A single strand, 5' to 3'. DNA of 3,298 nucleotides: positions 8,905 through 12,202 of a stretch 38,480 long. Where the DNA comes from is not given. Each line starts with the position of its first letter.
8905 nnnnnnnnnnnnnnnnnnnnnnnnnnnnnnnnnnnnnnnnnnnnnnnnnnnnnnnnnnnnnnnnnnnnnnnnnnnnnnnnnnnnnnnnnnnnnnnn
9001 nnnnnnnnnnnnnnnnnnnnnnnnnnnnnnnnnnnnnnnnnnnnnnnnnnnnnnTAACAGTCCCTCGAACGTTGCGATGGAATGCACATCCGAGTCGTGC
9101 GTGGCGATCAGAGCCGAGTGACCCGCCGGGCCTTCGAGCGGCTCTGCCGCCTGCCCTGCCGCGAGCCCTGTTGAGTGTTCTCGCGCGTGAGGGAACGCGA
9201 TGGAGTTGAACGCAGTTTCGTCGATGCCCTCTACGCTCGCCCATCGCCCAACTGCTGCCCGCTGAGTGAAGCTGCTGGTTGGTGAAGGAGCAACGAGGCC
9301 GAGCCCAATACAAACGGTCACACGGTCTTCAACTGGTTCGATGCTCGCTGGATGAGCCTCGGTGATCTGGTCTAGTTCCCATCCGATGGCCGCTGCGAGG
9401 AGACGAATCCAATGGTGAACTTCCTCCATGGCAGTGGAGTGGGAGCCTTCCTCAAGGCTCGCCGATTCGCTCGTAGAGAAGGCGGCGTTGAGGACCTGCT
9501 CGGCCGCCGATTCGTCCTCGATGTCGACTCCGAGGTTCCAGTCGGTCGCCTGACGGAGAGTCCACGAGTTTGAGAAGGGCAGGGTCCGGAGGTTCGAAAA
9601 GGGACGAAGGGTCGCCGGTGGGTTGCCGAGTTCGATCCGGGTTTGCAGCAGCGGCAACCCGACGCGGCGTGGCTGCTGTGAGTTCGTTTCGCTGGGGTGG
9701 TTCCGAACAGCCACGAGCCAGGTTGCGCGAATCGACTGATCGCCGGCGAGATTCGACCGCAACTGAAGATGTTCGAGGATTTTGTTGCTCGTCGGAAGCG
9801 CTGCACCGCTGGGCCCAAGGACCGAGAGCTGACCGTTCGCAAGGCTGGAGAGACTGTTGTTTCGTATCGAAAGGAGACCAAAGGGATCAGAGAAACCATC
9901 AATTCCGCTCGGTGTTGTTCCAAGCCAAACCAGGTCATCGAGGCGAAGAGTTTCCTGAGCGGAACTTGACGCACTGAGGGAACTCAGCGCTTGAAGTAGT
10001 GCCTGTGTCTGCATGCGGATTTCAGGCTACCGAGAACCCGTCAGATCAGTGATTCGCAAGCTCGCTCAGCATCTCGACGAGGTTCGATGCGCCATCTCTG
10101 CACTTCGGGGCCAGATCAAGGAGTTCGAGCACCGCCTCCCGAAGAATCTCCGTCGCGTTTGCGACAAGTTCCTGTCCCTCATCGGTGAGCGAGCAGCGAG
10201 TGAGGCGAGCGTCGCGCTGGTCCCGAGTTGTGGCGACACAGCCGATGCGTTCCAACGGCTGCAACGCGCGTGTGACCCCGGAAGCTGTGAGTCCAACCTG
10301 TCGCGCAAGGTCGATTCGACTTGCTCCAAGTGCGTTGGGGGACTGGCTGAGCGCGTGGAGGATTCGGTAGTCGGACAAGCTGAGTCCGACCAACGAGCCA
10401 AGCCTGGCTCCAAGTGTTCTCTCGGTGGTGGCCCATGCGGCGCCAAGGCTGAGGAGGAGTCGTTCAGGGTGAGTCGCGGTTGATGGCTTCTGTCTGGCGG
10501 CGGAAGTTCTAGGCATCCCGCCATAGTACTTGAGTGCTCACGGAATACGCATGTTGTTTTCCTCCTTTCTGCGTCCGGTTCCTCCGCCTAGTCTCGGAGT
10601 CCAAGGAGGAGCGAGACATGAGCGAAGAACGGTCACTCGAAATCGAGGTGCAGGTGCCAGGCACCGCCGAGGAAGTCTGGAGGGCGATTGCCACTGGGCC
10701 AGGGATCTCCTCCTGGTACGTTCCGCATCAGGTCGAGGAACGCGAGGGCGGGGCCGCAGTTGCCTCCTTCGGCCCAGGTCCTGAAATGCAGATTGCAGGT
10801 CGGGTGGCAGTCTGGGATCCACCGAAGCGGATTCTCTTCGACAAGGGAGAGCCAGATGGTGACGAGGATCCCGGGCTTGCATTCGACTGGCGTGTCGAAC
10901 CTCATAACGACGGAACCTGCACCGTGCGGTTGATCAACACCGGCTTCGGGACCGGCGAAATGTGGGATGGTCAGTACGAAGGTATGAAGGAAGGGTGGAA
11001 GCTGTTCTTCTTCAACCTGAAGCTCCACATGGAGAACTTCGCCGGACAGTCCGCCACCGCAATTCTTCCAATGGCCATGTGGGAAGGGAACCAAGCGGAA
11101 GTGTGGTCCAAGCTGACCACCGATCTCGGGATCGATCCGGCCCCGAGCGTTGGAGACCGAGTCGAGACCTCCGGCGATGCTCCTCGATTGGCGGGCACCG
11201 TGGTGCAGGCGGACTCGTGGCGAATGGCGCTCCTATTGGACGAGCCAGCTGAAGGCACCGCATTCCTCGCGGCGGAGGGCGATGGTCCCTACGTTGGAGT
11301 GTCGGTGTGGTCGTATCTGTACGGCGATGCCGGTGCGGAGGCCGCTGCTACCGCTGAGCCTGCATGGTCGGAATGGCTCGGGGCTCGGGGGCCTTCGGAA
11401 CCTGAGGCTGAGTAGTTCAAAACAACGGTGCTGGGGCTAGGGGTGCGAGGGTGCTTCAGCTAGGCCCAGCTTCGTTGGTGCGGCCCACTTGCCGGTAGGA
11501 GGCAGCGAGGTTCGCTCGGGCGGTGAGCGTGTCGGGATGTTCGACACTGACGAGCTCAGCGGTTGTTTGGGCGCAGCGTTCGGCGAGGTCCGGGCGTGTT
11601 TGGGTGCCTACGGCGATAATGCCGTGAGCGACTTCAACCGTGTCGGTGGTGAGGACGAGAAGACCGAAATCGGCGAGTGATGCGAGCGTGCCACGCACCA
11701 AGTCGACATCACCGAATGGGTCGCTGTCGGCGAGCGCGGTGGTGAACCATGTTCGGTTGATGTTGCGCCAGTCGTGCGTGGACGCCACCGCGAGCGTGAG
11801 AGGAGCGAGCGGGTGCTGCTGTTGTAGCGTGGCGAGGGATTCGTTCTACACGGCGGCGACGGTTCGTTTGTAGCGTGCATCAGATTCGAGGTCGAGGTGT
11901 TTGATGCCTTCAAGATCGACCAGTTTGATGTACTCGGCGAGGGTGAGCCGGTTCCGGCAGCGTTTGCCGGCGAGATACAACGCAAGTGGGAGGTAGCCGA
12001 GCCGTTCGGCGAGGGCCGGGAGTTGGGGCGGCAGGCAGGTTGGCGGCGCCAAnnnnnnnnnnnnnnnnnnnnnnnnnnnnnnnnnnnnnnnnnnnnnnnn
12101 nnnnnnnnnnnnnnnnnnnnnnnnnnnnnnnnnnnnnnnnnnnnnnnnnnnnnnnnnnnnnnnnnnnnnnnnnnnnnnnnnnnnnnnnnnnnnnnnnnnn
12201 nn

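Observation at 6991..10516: MarR regulator followed by a helicase-nuclease fusion (Upf1-like SF1 helicase + DUF559/Vsr-like endonuclease): candidate nucleic-acid defence or repair gene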

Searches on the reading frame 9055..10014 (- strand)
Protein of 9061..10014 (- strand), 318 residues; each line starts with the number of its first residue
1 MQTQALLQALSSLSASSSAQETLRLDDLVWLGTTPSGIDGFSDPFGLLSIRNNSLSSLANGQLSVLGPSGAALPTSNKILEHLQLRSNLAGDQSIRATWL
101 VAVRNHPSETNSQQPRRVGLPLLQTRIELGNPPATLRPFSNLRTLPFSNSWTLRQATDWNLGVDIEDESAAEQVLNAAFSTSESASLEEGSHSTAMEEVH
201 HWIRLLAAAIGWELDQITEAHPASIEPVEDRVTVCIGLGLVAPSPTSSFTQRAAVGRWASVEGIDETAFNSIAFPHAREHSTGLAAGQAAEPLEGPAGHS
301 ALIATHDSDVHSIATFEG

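Call 6: search_protein_families(library=pfam, proteins=[window:9061-10014:-], max_evalue=10)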
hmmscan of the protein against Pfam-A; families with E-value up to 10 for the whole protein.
seq(318 aa): 1 family
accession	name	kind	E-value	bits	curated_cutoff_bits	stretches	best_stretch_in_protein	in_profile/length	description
PF07775.16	PaRep2b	-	0.22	10.5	20.4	1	162-207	211-256/512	PaRep2b protein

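Call 31: search_protein_families(library=pfam, alignment_id=A2, max_evalue=1)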
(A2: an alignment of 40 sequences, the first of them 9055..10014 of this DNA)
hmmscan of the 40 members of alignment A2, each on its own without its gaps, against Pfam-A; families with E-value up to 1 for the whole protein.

A. member 1, window:9055-10014:- (320 aa): 1 family
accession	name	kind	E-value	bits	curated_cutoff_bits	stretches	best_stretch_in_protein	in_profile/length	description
PF07775.16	PaRep2b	-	0.22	10.4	20.4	1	162-207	211-256/512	PaRep2b protein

B. families by the number of members that match (of 40 scanned): 6 families
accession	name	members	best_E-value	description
PF13195.11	DUF4011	6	0.00019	Protein of unknown function (DUF4011)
PF01338.23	Bac_thur_toxin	1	0.073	Bacillus thuringiensis toxin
PF13052.11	DUF3913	1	0.096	Protein of unknown function (DUF3913)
PF23380.1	VIN3_C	1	0.14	VIN3-like, C-terminal domain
PF25596.1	CPSase_L_D1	1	0.16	Carbamoyl phosphate synthase preATP-grasp domain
PF07775.16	PaRep2b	1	0.22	PaRep2b protein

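Call 58: search_protein_representatives(alignment_id=A3)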
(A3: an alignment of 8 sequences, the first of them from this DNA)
Query: 8 sequences, 296 profile positions. Proteins with E-value up to 0.001 (for the whole library): 244; up to 1e-10: 165; up to 1e-30: 27. The best 150 are listed.
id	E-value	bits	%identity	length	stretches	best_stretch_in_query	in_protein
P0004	8.5e-99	347.4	-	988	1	1-284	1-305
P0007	1.6e-76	274.2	-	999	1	6-296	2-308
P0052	2.1e-65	237.8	-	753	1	2-288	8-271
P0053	1.5e-56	208.7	-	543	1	2-288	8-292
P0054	5.1e-53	197.1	-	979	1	2-275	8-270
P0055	8.6e-52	193.0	-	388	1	2-278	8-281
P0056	3.0e-47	178.1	-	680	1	4-274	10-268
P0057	3.5e-47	177.9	-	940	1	3-281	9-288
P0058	3.0e-46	174.8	-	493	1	3-282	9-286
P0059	4.0e-46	174.4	-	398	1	2-294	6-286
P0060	1.0e-44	169.8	-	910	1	3-279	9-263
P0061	2.6e-42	161.9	-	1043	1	3-279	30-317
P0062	6.8e-42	160.6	-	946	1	3-284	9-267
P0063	1.9e-41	159.0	-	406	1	3-279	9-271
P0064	2.0e-41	159.0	-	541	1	27-288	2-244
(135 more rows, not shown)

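Call 66: predict_structure(alignment_id=A3)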
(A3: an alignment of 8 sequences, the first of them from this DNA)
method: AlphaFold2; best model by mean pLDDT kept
length: 318 residues; sequences in the alignment: 8
mean_pLDDT: 64.5   pTM: 0.61
mean pLDDT of the five models: 64.5, 63.7, 58.8, 57.6, 57.4
residues with pLDDT >= 90: 15; 70-90: 124; 50-70: 103; < 50: 76
segments of 3 or more residues with pLDDT < 50: 16-18, 36-42, 51-54, 56-60, 133-148, 280-318
pLDDT, mean of each block of 10 residues (from residue 1): 70 56 85 56 52 45 74 81 79 81 76 72 81 41 44 71 75 67 55 70 84 89 86 90 62 64 62 54 38 33 32 29
secondary structure, 60 per line:
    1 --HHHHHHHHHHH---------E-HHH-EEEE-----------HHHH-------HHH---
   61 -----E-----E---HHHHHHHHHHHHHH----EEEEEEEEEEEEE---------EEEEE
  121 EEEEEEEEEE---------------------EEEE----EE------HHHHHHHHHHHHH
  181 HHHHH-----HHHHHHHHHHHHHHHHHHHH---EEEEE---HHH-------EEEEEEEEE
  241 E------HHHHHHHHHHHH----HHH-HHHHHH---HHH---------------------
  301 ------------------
elements in order: H3-13 E29-32 H44-47 H76-89 E94-106 E116-130 E152-155 H168-185 H191-210 E214-218 E232-241 H248-259 H268-273

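Call 90: fold_search(model_id=the predicted structure, library=viral)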
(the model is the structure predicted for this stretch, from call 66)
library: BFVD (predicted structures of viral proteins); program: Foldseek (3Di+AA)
matches with E <= 10: 209; with E <= 0.001: 0
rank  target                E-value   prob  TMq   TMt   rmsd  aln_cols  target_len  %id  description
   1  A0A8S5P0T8            1.2e-02  0.95  0.30  0.23  18.4       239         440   10  AAA domain protein [Myoviridae sp. ctakU3]
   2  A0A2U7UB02            4.1e-02  0.16  0.14  0.15  18.8       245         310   18  Uncharacterized protein [Pandoravirus neocaledonia]
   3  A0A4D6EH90            5.0e-01  0.06  0.14  0.19  17.1       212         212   15  Uncharacterized protein [Pandoravirus celtis]
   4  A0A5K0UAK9            6.0e-01  0.04  0.11  0.06  19.5       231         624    8  AAA+ ATPase domain-containing protein [Yasminevirus sp. GU-2018]
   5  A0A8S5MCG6            7.1e-01  0.07  0.07  0.14  14.7        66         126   14  Uncharacterized protein [Siphoviridae sp. ctG7D9]
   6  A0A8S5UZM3            7.5e-01  0.20  0.14  0.34  13.5       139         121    8  Uncharacterized protein [Siphoviridae sp. ctJT77]
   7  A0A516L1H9            8.4e-01  0.06  0.14  0.20  13.4       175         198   11  (no name in the UniProt tables at hand)
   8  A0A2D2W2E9            8.4e-01  0.04  0.12  0.16  20.3       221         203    9  Uncharacterized protein [Stenotrophomonas phage vB_SmaS_DLP_5]
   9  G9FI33                8.9e-01  0.06  0.10  0.20  20.3       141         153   10  (no name in the UniProt tables at hand)
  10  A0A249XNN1            8.9e-01  0.05  0.07  0.13  16.9        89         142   10  Uncharacterized protein [Brevibacterium phage LuckyBarnes]
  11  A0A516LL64            1.1e+00  0.03  0.08  0.11  14.1        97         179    8  (no name in the UniProt tables at hand)
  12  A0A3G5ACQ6            1.2e+00  0.04  0.10  0.11  16.1       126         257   13  Uncharacterized protein [Hyperionvirus sp.]
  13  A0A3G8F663            1.5e+00  0.06  0.07  0.14  13.9        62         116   14  (no name in the UniProt tables at hand)
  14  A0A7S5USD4            1.6e+00  0.02  0.10  0.15  16.8       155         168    6  Uncharacterized protein [Rhizobium phage RHph_Y68]
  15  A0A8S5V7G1            1.8e+00  0.12  0.10  0.21  10.1        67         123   12  Uncharacterized protein [Myoviridae sp. ctCpP1]
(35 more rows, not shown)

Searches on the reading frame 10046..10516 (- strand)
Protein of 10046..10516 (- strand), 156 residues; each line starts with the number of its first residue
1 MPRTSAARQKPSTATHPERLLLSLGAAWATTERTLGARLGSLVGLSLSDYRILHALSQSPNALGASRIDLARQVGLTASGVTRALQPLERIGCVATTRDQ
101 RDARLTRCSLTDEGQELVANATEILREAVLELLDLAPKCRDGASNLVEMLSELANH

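Call 3: search_protein_families(library=pfam, proteins=[window:10046-10516:-], max_evalue=0.01)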
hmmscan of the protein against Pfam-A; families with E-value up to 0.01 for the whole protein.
window:10046-10516:- (156 aa): 8 families
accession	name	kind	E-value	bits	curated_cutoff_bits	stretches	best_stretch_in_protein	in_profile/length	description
PF12802.13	MarR_2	-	8.5e-09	35.9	27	1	44-104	2-60/61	MarR family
PF01047.28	MarR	-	1.6e-06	28.3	24.6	1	45-104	1-57/59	MarR family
PF13412.12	HTH_24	-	6.1e-06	26.1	21.9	1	47-94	3-47/48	Winged helix-turn-helix DNA-binding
PF22381.2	Staph_reg_Sar_Rot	-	4.8e-05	23.8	27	1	43-119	10-83/85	Transcriptional regulator SarA/Rot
PF09339.16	HTH_IclR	-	0.00018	21.6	22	1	51-95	7-49/52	IclR helix-turn-helix domain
PF13545.12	HTH_Crp_2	-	0.00053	20.3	27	1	62-99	20-56/70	Crp-like helix-turn-helix domain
PF13601.12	HTH_34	-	0.00082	19.9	27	1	52-128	5-79/80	Winged helix DNA-binding domain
PF13463.12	HTH_27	-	0.0025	18.5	22.2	1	69-114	23-68/68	Winged helix DNA-binding domain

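Call 4: search_protein_families(library=padloc, proteins=[window:10046-10516:-], max_evalue=0.01)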
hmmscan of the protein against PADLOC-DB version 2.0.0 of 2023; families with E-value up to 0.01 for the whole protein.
window:10046-10516:- (156 aa): 5 families
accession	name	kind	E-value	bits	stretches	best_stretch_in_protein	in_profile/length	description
PDLC01879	CARF3--CARF_TM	-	4.8e-05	21.1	1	45-118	154-217/222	-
PDLC01870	CARF3--CARF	-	0.0013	16.6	1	42-114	131-198/228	-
PDLC01044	Csa3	-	0.004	15.1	1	47-115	136-191/194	Type I-A associated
PDLC01853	CARF3--CARF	-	0.0044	14.7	1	50-117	141-206/209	-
PDLC01857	CARF3--CARF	-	0.0044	14.7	1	41-101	125-179/201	-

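Call 5: search_protein_families(library=ncbifam, proteins=[window:10046-10516:-], max_evalue=0.01)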
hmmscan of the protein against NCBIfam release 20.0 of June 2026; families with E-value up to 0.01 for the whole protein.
window:10046-10516:- (156 aa): 12 families
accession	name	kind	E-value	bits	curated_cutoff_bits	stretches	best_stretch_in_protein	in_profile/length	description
NF002926.0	PRK03573.1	equivalog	2.3e-07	30.8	120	1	45-134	29-116/144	transcriptional regulator SlyA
NF045593.1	bilirub_TF_BilQ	equivalog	2.3e-06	27.4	125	1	64-127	44-107/135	bilirubin utilization transcriptional regulator BilQ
TIGR02337.1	HpaR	equivalog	3.3e-06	26.9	121.2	1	49-132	30-110/130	homoprotocatechuate degradation operon regulator HpaR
NF038251.1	AdcR_fam_Zn_TF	equivalog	4.9e-06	26.8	175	1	66-120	51-105/143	zinc-dependent MarR family transcriptional regulator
NF050133.1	TransRegFabT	equivalog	5.7e-05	23.4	200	1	62-122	41-101/138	fatty acid biosynthesis transcriptional regulator FabT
NF052638.1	TransRegOhrRVib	equivalog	0.00012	21.8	200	1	45-126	35-113/141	transcriptional regulator OhrR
NF053606.1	Sta1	subfamily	0.00032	20.7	80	1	39-102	12-72/100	Sta1 family transcriptional regulator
TIGR04472.1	reg_rSAM_mob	hypoth_equivalog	0.0028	17.7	240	1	50-120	34-101/141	radical SAM mobile pair system MarR family transcriptional regulator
NF007339.0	PRK09834.1-1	equivalog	0.0028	17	299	1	61-111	34-85/271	DNA-binding transcriptional regulator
NF008273.0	PRK11050.1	equivalog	0.0038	16.9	153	1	65-123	55-107/156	manganese-binding transcriptional regulator MntR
NF053777.1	Saro0803TransReg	equivalog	0.0042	16.8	200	1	64-127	51-114/140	Saro_0803 family transcriptional regulator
NF040939.2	trans_reg_lrs14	equivalog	0.0077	16.3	90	0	39-101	13-73/103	Lrs14 family HTH-type transcriptional regulator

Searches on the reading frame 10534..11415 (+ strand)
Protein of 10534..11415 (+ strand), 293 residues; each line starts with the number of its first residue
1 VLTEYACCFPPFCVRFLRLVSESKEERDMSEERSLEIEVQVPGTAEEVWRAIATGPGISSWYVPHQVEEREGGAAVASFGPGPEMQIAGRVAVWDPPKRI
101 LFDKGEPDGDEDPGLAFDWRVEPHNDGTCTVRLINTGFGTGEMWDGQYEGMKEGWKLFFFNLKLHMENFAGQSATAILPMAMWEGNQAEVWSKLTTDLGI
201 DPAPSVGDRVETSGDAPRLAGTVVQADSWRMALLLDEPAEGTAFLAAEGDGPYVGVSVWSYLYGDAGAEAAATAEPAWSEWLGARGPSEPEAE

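Call 3: search_protein_families(library=pfam, proteins=[window:10534-11415:+], max_evalue=0.01)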
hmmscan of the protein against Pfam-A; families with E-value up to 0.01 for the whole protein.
window:10534-11415:+ (293 aa): 2 families
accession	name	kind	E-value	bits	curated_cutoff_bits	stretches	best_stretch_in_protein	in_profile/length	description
PF08327.17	AHSA1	-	4.6e-11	43.5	22.1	1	44-165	3-123/125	Activator of Hsp90 ATPase homolog 1-like protein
PF10604.15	Polyketide_cyc2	-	1.2e-05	26.1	27.4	1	34-158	3-116/142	Polyketide cyclase / dehydrase and lipid transport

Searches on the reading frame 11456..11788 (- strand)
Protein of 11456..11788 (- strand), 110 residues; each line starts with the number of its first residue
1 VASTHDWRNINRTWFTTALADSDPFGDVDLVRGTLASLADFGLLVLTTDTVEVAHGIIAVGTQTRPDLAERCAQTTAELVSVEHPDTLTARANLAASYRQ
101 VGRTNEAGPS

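Call 62: search_protein_families(library=pfam, proteins=[window:11456-11788:-], max_evalue=0.1)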
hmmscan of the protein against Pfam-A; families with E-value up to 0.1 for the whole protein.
window:11456-11788:- (110 aa): 3 families
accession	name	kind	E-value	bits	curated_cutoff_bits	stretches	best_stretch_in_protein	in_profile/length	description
PF13424.12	TPR_12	-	8.6e-05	23.1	30.1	1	63-107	16-64/77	Tetratricopeptide repeat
PF13374.12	TPR_10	-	0.00084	19.7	27.5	1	87-107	1-21/42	Tetratricopeptide repeat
PF20225.4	DUF6584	-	0.039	14.4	27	1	83-108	32-57/171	Family of unknown function (DUF6584)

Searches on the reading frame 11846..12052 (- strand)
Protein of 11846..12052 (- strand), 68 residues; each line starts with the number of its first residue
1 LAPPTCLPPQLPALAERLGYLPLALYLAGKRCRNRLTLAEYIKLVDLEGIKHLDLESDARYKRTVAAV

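Call 62: search_protein_families(library=pfam, proteins=[window:11846-12052:-], max_evalue=0.1)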
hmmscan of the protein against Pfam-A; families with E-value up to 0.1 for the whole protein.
window:11846-12052:- (68 aa): 1 family
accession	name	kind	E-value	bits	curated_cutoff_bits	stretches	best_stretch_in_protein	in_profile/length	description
PF02479.21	Herpes_IE68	-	0.012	15.7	21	1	14-56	56-97/134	Herpesvirus immediate early protein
